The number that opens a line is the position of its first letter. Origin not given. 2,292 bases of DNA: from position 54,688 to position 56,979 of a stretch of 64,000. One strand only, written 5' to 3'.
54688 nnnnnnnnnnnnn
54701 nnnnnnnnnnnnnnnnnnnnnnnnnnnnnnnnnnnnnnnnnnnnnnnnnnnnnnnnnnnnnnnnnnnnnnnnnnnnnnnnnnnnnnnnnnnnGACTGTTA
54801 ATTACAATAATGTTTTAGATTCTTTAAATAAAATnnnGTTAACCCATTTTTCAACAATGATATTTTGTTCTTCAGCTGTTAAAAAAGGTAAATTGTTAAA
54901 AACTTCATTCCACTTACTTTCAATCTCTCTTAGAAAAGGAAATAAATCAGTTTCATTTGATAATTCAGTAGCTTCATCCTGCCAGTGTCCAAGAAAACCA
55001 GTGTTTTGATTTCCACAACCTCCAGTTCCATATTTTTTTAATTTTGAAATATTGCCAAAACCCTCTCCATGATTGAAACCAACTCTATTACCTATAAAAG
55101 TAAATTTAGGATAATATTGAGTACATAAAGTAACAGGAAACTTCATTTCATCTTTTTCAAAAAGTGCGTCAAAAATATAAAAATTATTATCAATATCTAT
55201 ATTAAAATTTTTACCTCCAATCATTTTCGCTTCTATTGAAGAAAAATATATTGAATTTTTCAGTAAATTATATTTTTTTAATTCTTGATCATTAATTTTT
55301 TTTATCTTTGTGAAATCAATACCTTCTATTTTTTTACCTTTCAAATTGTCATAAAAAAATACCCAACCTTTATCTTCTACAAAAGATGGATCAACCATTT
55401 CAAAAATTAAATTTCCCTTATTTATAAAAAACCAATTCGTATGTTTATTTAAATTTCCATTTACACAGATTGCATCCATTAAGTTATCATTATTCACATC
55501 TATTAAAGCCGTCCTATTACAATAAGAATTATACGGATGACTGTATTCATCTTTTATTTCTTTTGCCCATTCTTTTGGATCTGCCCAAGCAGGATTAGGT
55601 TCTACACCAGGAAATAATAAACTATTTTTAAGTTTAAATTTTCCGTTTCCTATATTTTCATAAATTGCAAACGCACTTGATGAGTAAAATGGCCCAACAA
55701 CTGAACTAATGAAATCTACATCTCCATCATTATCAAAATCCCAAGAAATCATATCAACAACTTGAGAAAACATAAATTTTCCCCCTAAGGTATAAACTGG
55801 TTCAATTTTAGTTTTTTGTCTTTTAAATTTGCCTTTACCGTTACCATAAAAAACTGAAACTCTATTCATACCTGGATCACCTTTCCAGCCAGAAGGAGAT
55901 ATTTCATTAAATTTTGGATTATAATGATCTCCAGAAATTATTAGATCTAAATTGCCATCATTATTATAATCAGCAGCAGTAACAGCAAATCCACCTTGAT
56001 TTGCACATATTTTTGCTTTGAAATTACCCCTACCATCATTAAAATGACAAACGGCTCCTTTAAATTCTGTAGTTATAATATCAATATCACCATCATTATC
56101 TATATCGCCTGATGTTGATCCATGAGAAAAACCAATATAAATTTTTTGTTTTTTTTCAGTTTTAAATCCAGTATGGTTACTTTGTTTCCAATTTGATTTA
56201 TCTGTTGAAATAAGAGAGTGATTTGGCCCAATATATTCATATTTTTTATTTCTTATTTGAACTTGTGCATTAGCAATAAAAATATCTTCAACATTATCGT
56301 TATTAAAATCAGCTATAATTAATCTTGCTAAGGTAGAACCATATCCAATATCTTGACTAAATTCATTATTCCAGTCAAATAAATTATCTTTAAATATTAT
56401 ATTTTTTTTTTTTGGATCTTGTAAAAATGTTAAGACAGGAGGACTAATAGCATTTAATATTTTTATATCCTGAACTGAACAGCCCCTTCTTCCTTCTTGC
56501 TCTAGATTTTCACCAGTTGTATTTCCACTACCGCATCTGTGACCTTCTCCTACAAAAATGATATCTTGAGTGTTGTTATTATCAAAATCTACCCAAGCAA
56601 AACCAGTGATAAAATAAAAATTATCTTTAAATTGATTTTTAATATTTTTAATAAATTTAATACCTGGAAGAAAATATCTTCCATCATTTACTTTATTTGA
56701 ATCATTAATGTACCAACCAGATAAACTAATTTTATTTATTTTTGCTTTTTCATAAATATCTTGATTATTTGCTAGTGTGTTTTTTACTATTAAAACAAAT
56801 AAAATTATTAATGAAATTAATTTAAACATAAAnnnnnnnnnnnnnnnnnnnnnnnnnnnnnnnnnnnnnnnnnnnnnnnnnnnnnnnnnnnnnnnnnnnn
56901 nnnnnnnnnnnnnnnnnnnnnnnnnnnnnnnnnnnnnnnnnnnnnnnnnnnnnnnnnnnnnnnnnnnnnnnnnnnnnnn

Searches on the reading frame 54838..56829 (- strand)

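Call 43: search_protein_families(library=pfam, proteins=[window:54838-56829:-], max_evalue=0.001)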
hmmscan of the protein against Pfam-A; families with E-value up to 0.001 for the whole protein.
window:54838-56829:- (664 aa): 2 families
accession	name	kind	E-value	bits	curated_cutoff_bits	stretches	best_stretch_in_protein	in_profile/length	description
PF13517.12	FG-GAP_3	-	4.6e-22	78.8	26.9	2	242-297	1-60/61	FG-GAP-like repeat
PF01839.29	FG-GAP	-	6.7e-06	26.3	22.1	0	280-299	2-21/37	FG-GAP repeat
